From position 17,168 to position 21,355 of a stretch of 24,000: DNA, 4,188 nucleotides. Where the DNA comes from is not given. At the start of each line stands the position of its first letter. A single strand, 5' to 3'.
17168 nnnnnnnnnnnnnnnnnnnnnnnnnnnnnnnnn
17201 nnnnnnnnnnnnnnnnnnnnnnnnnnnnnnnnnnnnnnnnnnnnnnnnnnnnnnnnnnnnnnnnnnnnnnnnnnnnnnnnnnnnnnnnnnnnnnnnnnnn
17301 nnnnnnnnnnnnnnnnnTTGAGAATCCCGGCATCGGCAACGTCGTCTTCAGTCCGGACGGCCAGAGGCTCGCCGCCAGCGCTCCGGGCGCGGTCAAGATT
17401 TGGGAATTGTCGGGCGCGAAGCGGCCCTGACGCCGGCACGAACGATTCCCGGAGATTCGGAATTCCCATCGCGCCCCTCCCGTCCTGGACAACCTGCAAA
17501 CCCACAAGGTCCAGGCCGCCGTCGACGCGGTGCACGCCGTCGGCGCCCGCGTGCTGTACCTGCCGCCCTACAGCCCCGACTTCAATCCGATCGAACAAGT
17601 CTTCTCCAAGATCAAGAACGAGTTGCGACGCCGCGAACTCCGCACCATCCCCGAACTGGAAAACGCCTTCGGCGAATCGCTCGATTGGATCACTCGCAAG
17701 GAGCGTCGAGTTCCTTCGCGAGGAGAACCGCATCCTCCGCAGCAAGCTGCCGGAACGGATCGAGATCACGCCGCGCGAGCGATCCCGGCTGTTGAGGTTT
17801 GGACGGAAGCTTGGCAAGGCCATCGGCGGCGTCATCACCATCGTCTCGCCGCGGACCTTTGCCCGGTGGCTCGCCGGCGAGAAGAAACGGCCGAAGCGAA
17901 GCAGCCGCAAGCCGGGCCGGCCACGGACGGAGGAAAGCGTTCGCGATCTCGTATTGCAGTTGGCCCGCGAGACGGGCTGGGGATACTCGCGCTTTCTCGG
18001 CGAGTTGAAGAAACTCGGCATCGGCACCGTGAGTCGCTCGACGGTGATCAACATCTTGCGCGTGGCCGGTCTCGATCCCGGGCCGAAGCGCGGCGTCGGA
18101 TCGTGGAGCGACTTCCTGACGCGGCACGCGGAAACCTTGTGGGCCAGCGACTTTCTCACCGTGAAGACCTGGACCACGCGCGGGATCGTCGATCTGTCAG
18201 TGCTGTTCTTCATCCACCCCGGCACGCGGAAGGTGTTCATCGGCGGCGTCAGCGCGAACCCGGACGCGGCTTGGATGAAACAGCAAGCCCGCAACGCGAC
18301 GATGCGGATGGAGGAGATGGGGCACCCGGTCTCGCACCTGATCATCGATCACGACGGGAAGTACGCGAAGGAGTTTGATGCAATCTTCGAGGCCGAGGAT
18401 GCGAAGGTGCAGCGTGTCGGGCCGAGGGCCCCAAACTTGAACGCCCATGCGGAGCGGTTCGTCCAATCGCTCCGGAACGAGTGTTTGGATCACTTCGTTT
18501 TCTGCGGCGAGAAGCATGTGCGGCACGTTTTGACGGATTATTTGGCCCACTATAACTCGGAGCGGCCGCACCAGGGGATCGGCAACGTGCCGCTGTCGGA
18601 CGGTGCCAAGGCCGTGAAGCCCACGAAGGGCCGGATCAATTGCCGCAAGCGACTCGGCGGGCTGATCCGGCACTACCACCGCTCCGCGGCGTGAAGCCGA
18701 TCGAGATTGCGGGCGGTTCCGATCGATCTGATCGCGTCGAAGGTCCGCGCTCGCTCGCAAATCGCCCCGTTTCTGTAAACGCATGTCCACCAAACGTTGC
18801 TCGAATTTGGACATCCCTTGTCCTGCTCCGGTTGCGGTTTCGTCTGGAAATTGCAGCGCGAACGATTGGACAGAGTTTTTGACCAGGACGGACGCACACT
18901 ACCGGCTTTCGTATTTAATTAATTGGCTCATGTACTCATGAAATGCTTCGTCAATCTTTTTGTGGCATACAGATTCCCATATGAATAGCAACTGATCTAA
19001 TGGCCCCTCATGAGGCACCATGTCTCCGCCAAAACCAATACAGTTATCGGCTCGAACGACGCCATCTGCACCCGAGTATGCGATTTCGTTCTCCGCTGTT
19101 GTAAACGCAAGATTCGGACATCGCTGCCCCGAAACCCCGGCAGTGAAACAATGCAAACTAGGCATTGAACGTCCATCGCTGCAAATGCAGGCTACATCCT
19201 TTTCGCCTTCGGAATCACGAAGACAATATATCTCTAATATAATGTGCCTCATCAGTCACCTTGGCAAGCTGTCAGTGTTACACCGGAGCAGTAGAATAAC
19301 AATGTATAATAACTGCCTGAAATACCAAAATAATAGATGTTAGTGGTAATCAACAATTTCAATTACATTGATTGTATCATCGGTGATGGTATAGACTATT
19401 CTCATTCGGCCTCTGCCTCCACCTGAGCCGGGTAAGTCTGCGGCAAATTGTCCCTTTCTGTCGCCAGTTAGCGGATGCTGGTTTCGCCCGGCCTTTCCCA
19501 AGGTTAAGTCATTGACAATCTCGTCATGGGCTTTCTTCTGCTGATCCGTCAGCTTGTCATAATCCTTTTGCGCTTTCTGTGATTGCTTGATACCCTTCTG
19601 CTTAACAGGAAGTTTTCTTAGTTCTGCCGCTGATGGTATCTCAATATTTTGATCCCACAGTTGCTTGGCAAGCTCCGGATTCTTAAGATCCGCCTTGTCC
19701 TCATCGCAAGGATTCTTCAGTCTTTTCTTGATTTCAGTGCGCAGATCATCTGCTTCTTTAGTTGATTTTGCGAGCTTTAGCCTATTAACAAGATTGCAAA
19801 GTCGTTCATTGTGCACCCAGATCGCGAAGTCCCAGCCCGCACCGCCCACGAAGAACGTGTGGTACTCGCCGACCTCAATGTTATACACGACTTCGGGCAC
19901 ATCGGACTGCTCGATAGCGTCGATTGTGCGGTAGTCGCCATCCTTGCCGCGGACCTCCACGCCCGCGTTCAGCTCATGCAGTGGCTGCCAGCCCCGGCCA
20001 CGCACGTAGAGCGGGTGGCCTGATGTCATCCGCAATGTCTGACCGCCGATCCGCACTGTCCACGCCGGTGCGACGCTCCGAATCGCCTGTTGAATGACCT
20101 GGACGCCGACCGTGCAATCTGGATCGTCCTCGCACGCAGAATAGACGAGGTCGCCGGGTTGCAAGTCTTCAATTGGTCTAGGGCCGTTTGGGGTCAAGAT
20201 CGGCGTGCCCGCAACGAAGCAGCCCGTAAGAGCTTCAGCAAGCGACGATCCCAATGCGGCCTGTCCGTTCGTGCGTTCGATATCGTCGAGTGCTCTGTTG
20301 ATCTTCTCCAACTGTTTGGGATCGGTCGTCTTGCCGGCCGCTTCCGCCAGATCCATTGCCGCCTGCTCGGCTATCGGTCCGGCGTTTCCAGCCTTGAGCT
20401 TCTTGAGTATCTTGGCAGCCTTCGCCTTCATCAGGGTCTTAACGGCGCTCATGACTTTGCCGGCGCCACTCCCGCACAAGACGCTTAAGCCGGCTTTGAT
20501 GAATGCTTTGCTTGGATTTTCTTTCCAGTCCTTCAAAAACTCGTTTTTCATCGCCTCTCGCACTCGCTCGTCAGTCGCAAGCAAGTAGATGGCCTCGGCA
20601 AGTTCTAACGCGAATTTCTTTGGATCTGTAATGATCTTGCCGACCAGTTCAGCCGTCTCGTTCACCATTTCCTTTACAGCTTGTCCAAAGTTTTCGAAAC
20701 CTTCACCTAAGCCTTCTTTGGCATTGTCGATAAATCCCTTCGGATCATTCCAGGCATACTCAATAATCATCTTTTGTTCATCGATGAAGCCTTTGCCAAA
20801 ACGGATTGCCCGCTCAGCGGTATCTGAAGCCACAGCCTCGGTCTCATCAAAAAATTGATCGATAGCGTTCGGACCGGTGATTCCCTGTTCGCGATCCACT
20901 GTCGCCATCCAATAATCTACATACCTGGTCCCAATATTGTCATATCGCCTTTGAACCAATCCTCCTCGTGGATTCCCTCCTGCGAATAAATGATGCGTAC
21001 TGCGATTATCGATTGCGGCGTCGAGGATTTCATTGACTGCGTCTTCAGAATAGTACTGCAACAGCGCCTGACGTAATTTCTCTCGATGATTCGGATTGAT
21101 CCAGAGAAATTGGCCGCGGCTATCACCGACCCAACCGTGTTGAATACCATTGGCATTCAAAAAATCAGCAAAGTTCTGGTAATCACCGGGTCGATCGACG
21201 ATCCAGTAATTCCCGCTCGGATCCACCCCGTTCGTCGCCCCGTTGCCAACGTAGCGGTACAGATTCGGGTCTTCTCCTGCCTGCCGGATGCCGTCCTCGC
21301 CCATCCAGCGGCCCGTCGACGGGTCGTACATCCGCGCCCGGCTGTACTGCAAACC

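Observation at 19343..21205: Unusual double self-processing C-terminal region: RHS DPxG motif, 328-aa unknown module, HINT domain, Lys-rich linker, RNase-like tip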

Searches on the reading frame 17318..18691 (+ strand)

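Call 38: search_protein_families(library=pfam, proteins=[window:17318-18691:+], max_evalue=0.001)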
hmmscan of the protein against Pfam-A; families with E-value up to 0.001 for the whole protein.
window:17318-18691:+ (458 aa): 2 families
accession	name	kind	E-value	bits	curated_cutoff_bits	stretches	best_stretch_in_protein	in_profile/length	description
PF13683.12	rve_3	-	3e-15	56.2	26.5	1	363-425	4-66/67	Integrase core domain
PF13565.12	HTH_32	-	6.7e-06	27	33.7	1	182-247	7-73/73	Homeodomain-like domain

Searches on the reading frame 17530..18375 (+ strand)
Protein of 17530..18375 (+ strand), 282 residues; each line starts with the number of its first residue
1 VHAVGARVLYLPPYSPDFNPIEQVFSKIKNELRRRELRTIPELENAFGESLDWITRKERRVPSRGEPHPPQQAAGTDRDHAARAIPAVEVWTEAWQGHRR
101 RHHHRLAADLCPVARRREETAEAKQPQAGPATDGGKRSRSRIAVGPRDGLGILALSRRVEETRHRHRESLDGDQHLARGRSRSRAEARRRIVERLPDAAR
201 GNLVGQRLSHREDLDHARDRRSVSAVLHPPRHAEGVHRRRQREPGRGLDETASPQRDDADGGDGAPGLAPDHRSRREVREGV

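Call 38: search_protein_families(library=pfam, proteins=[window:17530-18375:+], max_evalue=0.001)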
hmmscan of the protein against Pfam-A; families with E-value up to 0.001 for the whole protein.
window:17530-18375:+ (282 aa): 1 family
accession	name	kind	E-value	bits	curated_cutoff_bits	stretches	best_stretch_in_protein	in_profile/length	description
PF13358.12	DDE_3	-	1.9e-10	41.2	28.6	1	4-43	105-145/146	DDE superfamily endonuclease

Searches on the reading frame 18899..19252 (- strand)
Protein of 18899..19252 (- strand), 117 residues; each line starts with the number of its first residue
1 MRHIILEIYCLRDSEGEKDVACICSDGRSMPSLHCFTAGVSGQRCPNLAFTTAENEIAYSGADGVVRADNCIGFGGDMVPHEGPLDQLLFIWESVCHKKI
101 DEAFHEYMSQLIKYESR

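Call 5: search_protein_families(library=pfam, proteins=[window:18902-19252:-], max_evalue=0.1)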
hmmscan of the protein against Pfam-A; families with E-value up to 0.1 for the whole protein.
window:18902-19252:- (117 aa): 0 families

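Call 6: search_protein_families(library=ncbifam, proteins=[window:18902-19252:-], max_evalue=0.1)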
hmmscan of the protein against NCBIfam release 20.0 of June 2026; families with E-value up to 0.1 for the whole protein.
window:18902-19252:- (117 aa): 0 families

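Call 39: find_encoding_contigs(protein=window:18899-19252:-, flank=6000, max_places=6)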
Protein window:18899-19252:- (117 aa): no gene with exactly this product is on record in the collection.

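Call 65: search_protein_families(library=pfam, proteins=[window:18902-19252:-], max_evalue=1)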
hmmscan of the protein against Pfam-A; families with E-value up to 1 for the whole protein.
window:18902-19252:- (117 aa): 1 family
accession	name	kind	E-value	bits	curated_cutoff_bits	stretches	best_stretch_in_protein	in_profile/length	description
PF17223.8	CPCFC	-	0.15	12.3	25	1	38-47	3-12/17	Cuticle protein CPCFC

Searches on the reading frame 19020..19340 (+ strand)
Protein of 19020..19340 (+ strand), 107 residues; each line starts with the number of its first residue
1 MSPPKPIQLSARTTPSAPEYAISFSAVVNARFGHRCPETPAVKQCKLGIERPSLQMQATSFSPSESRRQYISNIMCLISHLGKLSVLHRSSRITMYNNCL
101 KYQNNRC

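Call 65: search_protein_families(library=pfam, proteins=[window:19020-19340:+], max_evalue=1)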
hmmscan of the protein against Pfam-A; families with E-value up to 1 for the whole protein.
window:19020-19340:+ (107 aa): 1 family
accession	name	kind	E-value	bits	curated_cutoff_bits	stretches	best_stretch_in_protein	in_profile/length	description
PF09606.15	Med15_N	-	0.0099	16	24.1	1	40-84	20-64/72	ARC105/Med15 mediator subunit N-terminal KIX domain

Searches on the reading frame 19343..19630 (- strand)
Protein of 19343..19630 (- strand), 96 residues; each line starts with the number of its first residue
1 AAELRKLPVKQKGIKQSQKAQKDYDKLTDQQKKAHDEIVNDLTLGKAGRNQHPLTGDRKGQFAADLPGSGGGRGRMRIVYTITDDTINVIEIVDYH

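Call 23: search_protein_families(library=pfam, proteins=[window:19343-19600:-], max_evalue=10)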
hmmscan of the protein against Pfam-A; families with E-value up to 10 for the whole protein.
window:19343-19600:- (86 aa): 3 families
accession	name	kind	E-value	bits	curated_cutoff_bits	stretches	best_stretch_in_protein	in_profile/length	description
PF05016.21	ParE_toxin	-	0.0058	17.6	23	1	4-82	1-82/89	ParE toxin of type II toxin-antitoxin system, parDE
PF06769.20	YoeB_toxin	-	0.053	14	27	1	9-82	4-76/80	YoeB-like toxin of bacterial type II toxin-antitoxin system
PF15781.12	ParE-like_toxin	-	0.15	12.5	28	1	4-34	1-31/87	ParE-like toxin of type II bacterial toxin-antitoxin system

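Call 41: predict_structure(protein=window:19343-19630:-)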
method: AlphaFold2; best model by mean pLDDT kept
length: 96 residues; sequences in the alignment: 1
mean_pLDDT: 76.1   pTM: 0.61
mean pLDDT of the five models: 76.1, 71.7, 69.4, 68.0, 50.4
residues with pLDDT >= 90: 0; 70-90: 74; 50-70: 18; < 50: 4
segments of 3 or more residues with pLDDT < 50: 1-3
pLDDT, mean of each block of 10 residues (from residue 1): 50 72 84 84 77 85 78 74 81 76
secondary structure, 60 per line:
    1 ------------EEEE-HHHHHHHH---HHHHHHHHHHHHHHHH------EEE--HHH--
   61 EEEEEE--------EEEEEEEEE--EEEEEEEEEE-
elements in order: E13-16 H18-25 H29-44 E51-53 E61-66 E75-83 E86-95

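Call 43: fold_search(model_id=the predicted structure, library=pdb)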
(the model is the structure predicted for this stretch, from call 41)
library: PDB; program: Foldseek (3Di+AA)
matches with E <= 10: 662; with E <= 0.001: 5
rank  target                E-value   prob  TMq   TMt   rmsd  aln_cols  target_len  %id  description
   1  9g12_B                7.4e-05  1.00  0.55  0.62   4.1        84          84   26  Mycobacterium tuberculosis RelBE1 toxin-antitoxin system; rv1247c (relB1 antitoxin), rv1246c (relE1 toxin) (released 2025-12-17)
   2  3g5o_B                1.6e-04  1.00  0.58  0.67   3.8        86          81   24  The crystal structure of the toxin-antitoxin complex RelBE2 (Rv2865-2866) from Mycobacterium tuberculosis (released 2009-04-14)
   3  9g12_A                2.0e-04  1.00  0.57  0.63   3.7        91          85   23  Mycobacterium tuberculosis RelBE1 toxin-antitoxin system; rv1247c (relB1 antitoxin), rv1246c (relE1 toxin) (released 2025-12-17)
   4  3g5o_C                5.3e-04  1.00  0.58  0.63   3.8        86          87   24  The crystal structure of the toxin-antitoxin complex RelBE2 (Rv2865-2866) from Mycobacterium tuberculosis (released 2009-04-14)
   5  2otr_MODEL_1_A        5.3e-04  1.00  0.55  0.58   3.8        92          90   21  Solution Structure of Conserved Hypothetical Protein HP0892 from Helicobacter pylori (released 2007-12-18)
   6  4lsy_A                1.6e-03  1.00  0.66  0.71   2.1        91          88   18  Crystal structure of copper-bound L66S mutant toxin from Helicobacter pylori (released 2014-02-05)
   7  6n90_A                2.2e-03  1.00  0.63  0.68   3.1        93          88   22  YoeB/ParE toxin from Agrobacterium tumefaciens (released 2019-11-06)
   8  1z8m_MODEL_1_A        2.5e-03  1.00  0.47  0.50   4.6        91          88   18  Solution structure of the conserved hypothtical protein HP0894 from Helicobacter pylori (released 2005-11-01)
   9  8phj_X                3.1e-02  0.99  0.56  0.17   4.2        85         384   19  cA4-bound Cami1 in complex with 70S ribosome (released 2023-12-13)
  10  5ja8_C                4.0e-02  0.98  0.54  0.49   3.6        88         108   17  Crystal structure of the HigB2 toxin in complex with Nb2 (released 2017-04-05)
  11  8phj_Y                1.0e-01  0.66  0.41  0.13   6.7        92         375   18  cA4-bound Cami1 in complex with 70S ribosome (released 2023-12-13)
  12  11if                  1.6e-01  0.23  0.30  0.17  11.8        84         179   14  Crystal Structure of an exported phospholipid binding protein from Bordetella pertussis in complex with Di-palmitoyl-3-s (released 2026-03-11)
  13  5cw7_B                1.7e-01  0.85  0.54  0.54   4.4        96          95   12  Crystal structure of the PaaA2-ParE2 antitoxin-toxin complex (released 2016-06-01)
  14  5cw7_P                1.8e-01  0.57  0.41  0.41   7.1        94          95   15  Crystal structure of the PaaA2-ParE2 antitoxin-toxin complex (released 2016-06-01)
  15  5czf_D                1.9e-01  0.82  0.53  0.55   4.9        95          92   14  Crystal structure of the PaaA2-ParE2 antitoxin-toxin complex (released 2016-06-01)
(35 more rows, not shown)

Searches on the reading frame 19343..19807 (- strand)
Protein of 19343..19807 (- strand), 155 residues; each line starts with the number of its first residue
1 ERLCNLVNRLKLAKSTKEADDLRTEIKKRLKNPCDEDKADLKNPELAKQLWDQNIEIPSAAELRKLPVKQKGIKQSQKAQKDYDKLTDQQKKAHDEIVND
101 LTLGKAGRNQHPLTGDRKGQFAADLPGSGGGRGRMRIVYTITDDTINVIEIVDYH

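Call 15: find_homologous_proteins(query=window:19343-19807:-, max_evalue=0.001)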
Query window:19343-19807:-: 89 candidates shared short words with the query, none scored E <= 0.001.

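Call 23: search_protein_families(library=pfam, proteins=[window:19343-19807:-], max_evalue=10)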
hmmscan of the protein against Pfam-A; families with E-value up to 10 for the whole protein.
window:19343-19807:- (155 aa): 2 families
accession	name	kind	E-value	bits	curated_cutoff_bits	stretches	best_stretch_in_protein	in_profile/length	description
PF05016.21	ParE_toxin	-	0.026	15.5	23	1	73-151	1-82/89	ParE toxin of type II toxin-antitoxin system, parDE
PF06769.20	YoeB_toxin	-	0.24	11.9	27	1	78-151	4-76/80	YoeB-like toxin of bacterial type II toxin-antitoxin system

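Call 24: search_solved_structures(query=window:19343-19807:-, max_evalue=10, show_alignments=3)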
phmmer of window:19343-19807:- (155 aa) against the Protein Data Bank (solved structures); distinct sequences matched with E-value up to 10: 2.
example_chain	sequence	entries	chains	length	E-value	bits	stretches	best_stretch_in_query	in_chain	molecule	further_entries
4px8_A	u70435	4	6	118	1.3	12.5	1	70-140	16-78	Killer protein | Host inhibition of growth B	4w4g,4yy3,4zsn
4mct_B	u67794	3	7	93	1.3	12.4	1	70-154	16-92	Killer protein | Endoribonuclease HigB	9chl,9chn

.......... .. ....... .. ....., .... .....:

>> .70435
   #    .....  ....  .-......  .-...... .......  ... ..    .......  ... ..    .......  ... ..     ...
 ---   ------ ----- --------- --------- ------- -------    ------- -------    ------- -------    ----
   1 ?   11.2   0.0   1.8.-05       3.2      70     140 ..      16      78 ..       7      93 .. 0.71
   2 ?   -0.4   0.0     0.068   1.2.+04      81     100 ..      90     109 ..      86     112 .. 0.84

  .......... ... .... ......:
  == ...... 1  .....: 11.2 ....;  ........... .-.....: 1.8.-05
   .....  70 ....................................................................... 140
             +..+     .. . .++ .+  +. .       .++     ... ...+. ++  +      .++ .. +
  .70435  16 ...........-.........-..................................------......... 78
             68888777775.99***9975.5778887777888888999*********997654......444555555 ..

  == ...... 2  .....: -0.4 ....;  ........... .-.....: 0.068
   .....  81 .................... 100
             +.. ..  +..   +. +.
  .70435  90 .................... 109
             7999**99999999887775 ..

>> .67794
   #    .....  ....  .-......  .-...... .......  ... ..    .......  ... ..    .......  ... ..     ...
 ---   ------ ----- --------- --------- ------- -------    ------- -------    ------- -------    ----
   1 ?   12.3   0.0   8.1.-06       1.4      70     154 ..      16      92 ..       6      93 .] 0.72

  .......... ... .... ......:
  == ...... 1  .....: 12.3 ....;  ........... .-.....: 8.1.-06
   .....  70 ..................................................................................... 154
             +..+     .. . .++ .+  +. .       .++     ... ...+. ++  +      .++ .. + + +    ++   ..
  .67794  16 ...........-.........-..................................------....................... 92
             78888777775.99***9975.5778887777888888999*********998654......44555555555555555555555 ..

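Call 68: find_related_loci(query=window:19343-19807:-, collection=metagenome_contigs, flank=5000)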
Query window:19343-19807:- (155 aa) in metagenome_contigs; peptide patterns used: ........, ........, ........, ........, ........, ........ (x = any residue, [..] = any of these).
178 stretches matched a pattern, but none encodes a relative of the query by tblastn (E <= 1e-3).

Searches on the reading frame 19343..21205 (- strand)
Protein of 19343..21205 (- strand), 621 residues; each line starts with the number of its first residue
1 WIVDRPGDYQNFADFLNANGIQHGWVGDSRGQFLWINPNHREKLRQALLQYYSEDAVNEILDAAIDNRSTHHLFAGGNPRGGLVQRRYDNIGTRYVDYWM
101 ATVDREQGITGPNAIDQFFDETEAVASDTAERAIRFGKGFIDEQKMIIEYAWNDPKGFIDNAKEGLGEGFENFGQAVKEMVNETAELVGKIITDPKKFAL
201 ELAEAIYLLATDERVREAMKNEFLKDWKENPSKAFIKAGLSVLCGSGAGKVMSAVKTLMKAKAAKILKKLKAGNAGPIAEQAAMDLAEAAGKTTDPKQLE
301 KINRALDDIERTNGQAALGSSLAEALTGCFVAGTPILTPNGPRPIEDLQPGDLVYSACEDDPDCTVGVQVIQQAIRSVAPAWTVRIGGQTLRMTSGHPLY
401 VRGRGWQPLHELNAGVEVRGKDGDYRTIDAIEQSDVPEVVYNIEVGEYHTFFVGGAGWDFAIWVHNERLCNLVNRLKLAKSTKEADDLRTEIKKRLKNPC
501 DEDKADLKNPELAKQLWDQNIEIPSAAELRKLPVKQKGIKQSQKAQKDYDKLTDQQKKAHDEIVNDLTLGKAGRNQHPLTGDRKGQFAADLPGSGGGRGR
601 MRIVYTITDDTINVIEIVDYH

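Call 11: search_solved_structures(query=window:19343-21205:-, max_evalue=1)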
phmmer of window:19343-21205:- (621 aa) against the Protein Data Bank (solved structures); distinct sequences matched with E-value up to 1: 2.
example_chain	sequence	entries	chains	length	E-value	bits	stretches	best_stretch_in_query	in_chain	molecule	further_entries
2lwy_A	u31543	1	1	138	8.3e-13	51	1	329-455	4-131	BACTERIAL INTEIN-LIKE DOMAIN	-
4e2u_A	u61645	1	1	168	0.48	12.2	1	387-453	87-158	Pho radA intein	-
